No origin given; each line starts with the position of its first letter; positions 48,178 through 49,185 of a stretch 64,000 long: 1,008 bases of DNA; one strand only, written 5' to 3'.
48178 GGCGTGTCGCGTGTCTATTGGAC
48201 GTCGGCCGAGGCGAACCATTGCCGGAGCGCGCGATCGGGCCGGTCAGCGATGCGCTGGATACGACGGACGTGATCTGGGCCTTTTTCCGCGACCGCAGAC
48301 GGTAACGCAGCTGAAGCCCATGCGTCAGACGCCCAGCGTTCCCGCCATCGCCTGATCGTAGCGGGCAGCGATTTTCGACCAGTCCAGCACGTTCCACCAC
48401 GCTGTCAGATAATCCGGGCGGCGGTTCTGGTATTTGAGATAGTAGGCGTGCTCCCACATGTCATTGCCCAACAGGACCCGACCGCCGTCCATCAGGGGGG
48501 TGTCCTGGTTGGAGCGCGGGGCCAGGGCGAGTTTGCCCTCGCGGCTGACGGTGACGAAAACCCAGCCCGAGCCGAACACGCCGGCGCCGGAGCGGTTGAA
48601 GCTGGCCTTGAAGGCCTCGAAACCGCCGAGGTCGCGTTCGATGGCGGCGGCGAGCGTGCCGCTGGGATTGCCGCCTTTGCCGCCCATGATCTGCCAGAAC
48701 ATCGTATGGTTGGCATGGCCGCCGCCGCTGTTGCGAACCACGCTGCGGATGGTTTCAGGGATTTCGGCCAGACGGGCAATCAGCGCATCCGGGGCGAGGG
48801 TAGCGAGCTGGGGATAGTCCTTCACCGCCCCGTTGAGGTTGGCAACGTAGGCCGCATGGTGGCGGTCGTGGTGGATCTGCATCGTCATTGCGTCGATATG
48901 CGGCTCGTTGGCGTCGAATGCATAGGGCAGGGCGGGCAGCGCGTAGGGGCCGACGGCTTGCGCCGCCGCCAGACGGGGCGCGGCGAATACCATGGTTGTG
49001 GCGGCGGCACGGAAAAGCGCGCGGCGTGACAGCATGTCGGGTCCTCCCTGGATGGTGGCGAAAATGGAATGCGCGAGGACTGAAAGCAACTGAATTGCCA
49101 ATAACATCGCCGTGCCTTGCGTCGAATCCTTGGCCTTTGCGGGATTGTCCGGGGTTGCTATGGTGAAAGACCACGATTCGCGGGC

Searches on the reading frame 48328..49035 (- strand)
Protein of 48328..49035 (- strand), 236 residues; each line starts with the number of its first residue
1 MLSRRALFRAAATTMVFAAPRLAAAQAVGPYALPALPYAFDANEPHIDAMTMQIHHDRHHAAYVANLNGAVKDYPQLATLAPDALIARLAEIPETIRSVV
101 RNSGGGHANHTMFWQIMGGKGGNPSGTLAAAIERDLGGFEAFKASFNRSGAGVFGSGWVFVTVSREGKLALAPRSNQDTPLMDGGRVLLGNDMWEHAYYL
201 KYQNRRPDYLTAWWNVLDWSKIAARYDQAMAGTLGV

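Call 13: find_encoding_contigs(protein=window:48328-49035:-, flank=6000, max_places=10)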
Protein seq(236 aa) (236 aa): 12 contigs read that carry it; 6 places shown.
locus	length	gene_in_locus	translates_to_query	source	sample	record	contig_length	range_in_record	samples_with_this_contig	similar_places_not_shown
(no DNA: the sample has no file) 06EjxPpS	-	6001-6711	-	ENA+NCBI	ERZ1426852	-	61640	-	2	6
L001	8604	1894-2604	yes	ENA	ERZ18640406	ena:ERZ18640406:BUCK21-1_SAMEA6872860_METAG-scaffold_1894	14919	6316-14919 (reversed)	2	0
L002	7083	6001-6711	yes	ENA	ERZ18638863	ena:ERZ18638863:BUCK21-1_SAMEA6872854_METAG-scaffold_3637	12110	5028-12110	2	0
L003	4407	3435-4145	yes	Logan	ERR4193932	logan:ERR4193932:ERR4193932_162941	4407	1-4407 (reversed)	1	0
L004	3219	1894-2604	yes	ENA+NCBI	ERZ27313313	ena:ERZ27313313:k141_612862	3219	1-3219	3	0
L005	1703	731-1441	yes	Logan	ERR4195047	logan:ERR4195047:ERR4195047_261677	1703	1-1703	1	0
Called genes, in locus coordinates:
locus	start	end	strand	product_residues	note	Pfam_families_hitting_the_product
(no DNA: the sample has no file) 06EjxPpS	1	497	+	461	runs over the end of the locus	PF00089:Trypsin, PF13365:Trypsin_2, PF00595:PDZ (faint), PF13180:PDZ_2, PF17820:PDZ_6 (faint)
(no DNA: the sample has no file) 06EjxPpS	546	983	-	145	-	PF00903:Glyoxalase (weak)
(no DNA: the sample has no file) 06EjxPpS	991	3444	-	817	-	PF02518:HATPase_c, PF00204:DNA_gyraseB, PF01751:Toprim, PF21249:GyrB_hook (weak), PF00986:DNA_gyraseB_C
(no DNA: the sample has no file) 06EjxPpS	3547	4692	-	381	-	PF02463:SMC_N, PF13175:AAA_15 (faint), PF13476:AAA_23, PF13304:AAA_21 (weak)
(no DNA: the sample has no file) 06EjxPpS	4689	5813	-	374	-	PF00712:DNA_pol3_beta, PF02767:DNA_pol3_beta_2, PF02768:DNA_pol3_beta_3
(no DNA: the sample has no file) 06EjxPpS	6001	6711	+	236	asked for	PF00081:Sod_Fe_N, PF02777:Sod_Fe_C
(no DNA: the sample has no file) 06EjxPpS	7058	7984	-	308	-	PF09296:NUDIX-like, PF09297:Zn_ribbon_NUD (weak), PF00293:NUDIX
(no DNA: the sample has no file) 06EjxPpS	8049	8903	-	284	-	PF03705:CheR_N (weak), PF08242:Methyltransf_12 (faint), PF13649:Methyltransf_25 (faint), PF01739:CheR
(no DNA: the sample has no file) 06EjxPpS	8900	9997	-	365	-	PF00072:Response_reg, PF01339:CheB_methylest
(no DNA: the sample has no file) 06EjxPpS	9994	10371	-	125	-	PF00072:Response_reg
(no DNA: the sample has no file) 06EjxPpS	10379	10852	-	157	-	PF01584:CheW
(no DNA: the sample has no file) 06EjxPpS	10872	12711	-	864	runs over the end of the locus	PF01627:Hpt, PF02895:H-kinase_dim, PF02518:HATPase_c, PF01584:CheW, PF00072:Response_reg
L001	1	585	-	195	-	?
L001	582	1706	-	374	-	PF00712:DNA_pol3_beta, PF02767:DNA_pol3_beta_2, PF02768:DNA_pol3_beta_3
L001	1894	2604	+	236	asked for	PF00081:Sod_Fe_N, PF02777:Sod_Fe_C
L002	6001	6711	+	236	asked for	PF00081:Sod_Fe_N, PF02777:Sod_Fe_C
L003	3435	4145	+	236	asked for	PF00081:Sod_Fe_N, PF02777:Sod_Fe_C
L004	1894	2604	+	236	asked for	PF00081:Sod_Fe_N, PF02777:Sod_Fe_C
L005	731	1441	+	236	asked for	PF00081:Sod_Fe_N, PF02777:Sod_Fe_C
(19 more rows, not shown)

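Call 46: find_homologous_proteins(query=window:48328-49035:-, max_evalue=1e-60)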
Query seq(236 aa) (236 aa): 7304 proteins with E <= 1e-60 among 8000 candidates; the best 120 are listed.
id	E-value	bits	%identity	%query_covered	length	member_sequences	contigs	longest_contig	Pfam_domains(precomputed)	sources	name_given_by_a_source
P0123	6.5e-156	535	100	100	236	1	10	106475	PF00081.28,PF02777.24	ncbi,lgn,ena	-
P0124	1.3e-134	465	85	100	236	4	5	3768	PF00081.28,PF02777.24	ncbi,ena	-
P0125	2.2e-133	461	85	92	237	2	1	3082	PF00081.28,PF02777.24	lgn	-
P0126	2.0e-130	452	81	100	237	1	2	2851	PF00081.28,PF02777.24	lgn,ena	-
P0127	1.6e-129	449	84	93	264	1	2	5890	PF00081.28,PF02777.24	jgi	jgi:Fe-Mn family superoxide dismutase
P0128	7.1e-126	437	80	100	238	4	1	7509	PF00081.28,PF02777.24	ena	-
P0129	5.2e-125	434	79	100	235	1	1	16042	PF00081.28,PF02777.24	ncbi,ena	-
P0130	2.0e-123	429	78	100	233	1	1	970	PF00081.28,PF02777.24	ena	-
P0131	4.4e-123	427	81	92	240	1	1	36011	PF00081.28,PF02777.24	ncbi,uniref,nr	ncbi:superoxide dismutase [Limobrevibacterium gyesilva]|uniref:Superoxide dismutase n=1 Tax=Limobrev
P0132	4.0e-122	424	81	89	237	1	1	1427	PF00081.28,PF02777.24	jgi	-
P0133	4.9e-122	424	78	100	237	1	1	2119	PF00081.28,PF02777.24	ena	-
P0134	5.1e-122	424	76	100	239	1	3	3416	PF00081.28,PF02777.24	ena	-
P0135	1.7e-120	419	77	100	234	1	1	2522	PF00081.28,PF02777.24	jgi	-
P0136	2.2e-119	415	77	100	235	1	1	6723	PF00081.28,PF02777.24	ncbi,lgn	-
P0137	2.9e-118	412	76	100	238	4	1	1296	PF00081.28,PF02777.24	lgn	-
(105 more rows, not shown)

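Call 47: find_encoding_contigs(protein=P0124, flank=3000, max_places=4)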
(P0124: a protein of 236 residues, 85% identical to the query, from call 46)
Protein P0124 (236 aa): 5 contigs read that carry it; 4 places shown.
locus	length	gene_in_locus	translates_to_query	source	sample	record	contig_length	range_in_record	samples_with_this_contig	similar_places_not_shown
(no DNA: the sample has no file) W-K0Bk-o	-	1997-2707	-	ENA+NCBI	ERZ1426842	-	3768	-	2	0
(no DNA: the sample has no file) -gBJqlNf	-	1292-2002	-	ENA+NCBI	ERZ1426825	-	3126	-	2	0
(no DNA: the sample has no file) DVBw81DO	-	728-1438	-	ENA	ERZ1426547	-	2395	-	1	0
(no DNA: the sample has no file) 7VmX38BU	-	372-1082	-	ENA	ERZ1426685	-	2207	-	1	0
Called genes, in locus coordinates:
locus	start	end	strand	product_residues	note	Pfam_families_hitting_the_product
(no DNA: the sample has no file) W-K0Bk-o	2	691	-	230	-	?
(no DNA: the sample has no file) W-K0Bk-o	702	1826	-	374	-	PF00712:DNA_pol3_beta, PF02767:DNA_pol3_beta_2, PF02768:DNA_pol3_beta_3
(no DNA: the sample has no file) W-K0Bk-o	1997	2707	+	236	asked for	PF00081:Sod_Fe_N, PF02777:Sod_Fe_C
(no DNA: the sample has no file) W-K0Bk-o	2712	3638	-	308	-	PF09296:NUDIX-like, PF09297:Zn_ribbon_NUD (weak), PF00293:NUDIX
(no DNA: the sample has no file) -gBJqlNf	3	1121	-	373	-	?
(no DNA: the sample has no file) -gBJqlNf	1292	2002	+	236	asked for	PF00081:Sod_Fe_N, PF02777:Sod_Fe_C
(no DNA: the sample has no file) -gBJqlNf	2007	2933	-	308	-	PF09296:NUDIX-like, PF09297:Zn_ribbon_NUD (weak), PF00293:NUDIX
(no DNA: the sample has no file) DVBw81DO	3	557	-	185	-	?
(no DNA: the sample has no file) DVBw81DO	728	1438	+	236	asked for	PF00081:Sod_Fe_N, PF02777:Sod_Fe_C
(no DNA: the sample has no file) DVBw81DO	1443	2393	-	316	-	?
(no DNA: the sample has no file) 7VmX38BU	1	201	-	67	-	?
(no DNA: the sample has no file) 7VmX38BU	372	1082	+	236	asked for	PF00081:Sod_Fe_N, PF02777:Sod_Fe_C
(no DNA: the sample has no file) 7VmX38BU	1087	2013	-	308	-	PF09296:NUDIX-like, PF09297:Zn_ribbon_NUD (weak), PF00293:NUDIX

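Call 48: find_encoding_contigs(protein=P0127, flank=3000, max_places=3)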
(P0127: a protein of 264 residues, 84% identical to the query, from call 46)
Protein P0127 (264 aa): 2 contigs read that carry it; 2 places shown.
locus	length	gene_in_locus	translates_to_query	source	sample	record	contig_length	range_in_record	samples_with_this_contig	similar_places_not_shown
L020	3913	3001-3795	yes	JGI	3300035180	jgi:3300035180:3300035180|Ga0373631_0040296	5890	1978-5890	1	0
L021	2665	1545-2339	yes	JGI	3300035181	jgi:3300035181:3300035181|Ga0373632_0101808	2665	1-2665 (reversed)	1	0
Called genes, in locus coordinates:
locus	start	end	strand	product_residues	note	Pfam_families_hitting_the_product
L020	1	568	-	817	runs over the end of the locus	PF02518:HATPase_c, PF00204:DNA_gyraseB, PF01751:Toprim, PF21249:GyrB_hook (weak), PF00986:DNA_gyraseB_C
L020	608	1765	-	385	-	PF02463:SMC_N, PF13476:AAA_23 (weak), PF13304:AAA_21 (weak)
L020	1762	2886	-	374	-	PF00712:DNA_pol3_beta, PF02767:DNA_pol3_beta_2, PF02768:DNA_pol3_beta_3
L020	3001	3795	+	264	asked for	PF00081:Sod_Fe_N, PF02777:Sod_Fe_C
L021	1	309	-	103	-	?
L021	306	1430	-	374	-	PF00712:DNA_pol3_beta, PF02767:DNA_pol3_beta_2, PF02768:DNA_pol3_beta_3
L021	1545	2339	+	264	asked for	PF00081:Sod_Fe_N, PF02777:Sod_Fe_C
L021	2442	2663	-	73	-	?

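Call 49: find_encoding_contigs(protein=P0128, flank=3000, max_places=3)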
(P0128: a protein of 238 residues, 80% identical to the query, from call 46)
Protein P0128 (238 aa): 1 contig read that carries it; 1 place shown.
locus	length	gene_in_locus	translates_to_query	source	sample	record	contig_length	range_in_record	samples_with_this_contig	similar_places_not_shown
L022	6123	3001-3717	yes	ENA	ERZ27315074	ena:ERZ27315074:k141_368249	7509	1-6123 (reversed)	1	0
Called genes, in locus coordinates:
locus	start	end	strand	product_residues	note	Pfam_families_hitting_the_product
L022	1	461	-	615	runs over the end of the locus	?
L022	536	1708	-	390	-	PF02463:SMC_N, PF13476:AAA_23 (weak), PF13304:AAA_21 (weak)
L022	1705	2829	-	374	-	PF00712:DNA_pol3_beta, PF02767:DNA_pol3_beta_2, PF02768:DNA_pol3_beta_3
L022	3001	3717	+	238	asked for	PF00081:Sod_Fe_N, PF02777:Sod_Fe_C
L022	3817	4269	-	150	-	PF04343:DUF488, PF22751:DUF488-N3a (weak)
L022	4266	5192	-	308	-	PF09296:NUDIX-like, PF09297:Zn_ribbon_NUD (weak), PF00293:NUDIX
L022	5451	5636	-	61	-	-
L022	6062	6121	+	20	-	?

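Call 51: search_protein_families(library=pfam, proteins=[L022:3817-4269:-], max_evalue=10)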
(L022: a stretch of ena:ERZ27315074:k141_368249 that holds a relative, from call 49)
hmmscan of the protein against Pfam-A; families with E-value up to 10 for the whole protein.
L022:3817-4269:- (150 aa): 2 families
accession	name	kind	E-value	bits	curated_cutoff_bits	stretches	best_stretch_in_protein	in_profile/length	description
PF04343.18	DUF488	-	4.7e-25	89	22.2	1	18-132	5-119/121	Domain of unknown function DUF488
PF22751.1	DUF488-N3a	-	3e-07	31.2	27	1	83-137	62-117/118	Active DUF488-N3 subclade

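Call 52: search_protein_families(library=ncbifam, proteins=[L022:3817-4269:-], max_evalue=10)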
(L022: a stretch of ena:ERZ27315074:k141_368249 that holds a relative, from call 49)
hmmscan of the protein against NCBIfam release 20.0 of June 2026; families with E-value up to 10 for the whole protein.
L022:3817-4269:- (150 aa): 0 families

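Call 53: find_encoding_contigs(protein=P0125, flank=3000, max_places=3)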
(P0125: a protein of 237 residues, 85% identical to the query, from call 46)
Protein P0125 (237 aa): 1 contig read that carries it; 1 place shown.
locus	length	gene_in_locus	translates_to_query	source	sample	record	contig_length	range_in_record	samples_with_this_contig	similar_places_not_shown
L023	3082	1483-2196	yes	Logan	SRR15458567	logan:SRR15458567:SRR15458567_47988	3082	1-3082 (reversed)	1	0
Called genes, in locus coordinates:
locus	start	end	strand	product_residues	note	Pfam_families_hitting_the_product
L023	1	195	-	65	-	?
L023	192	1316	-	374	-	PF00712:DNA_pol3_beta, PF02767:DNA_pol3_beta_2, PF02768:DNA_pol3_beta_3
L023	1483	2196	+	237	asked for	PF00081:Sod_Fe_N, PF02777:Sod_Fe_C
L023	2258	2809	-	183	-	PF07883:Cupin_2 (weak)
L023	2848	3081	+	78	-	?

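Call 54: find_encoding_contigs(protein=P0129, flank=3000, max_places=3)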
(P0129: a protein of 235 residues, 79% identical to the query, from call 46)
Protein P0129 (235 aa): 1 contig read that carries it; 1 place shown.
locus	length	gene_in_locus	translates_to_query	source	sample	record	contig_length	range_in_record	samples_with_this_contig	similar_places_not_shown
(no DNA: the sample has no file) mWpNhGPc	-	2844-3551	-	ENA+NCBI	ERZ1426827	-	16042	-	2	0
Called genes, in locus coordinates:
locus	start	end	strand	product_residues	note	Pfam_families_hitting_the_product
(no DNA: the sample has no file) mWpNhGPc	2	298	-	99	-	?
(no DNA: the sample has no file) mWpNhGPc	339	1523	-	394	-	PF02463:SMC_N, PF13476:AAA_23 (weak), PF13304:AAA_21 (weak)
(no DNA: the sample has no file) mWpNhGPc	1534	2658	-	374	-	PF00712:DNA_pol3_beta, PF02767:DNA_pol3_beta_2, PF02768:DNA_pol3_beta_3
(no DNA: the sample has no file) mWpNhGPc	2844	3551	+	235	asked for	PF00081:Sod_Fe_N, PF02777:Sod_Fe_C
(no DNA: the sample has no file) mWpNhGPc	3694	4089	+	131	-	-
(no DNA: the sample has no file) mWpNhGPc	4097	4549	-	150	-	PF04343:DUF488, PF22751:DUF488-N3a (weak)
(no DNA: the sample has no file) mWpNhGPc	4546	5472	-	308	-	PF09296:NUDIX-like, PF09297:Zn_ribbon_NUD, PF00293:NUDIX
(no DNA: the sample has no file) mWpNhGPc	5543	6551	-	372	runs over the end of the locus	PF00005:ABC_tran, PF02463:SMC_N (weak), PF13304:AAA_21 (faint), PF17850:CysA_C_terminal (weak), PF12857:TOBE_3 (weak)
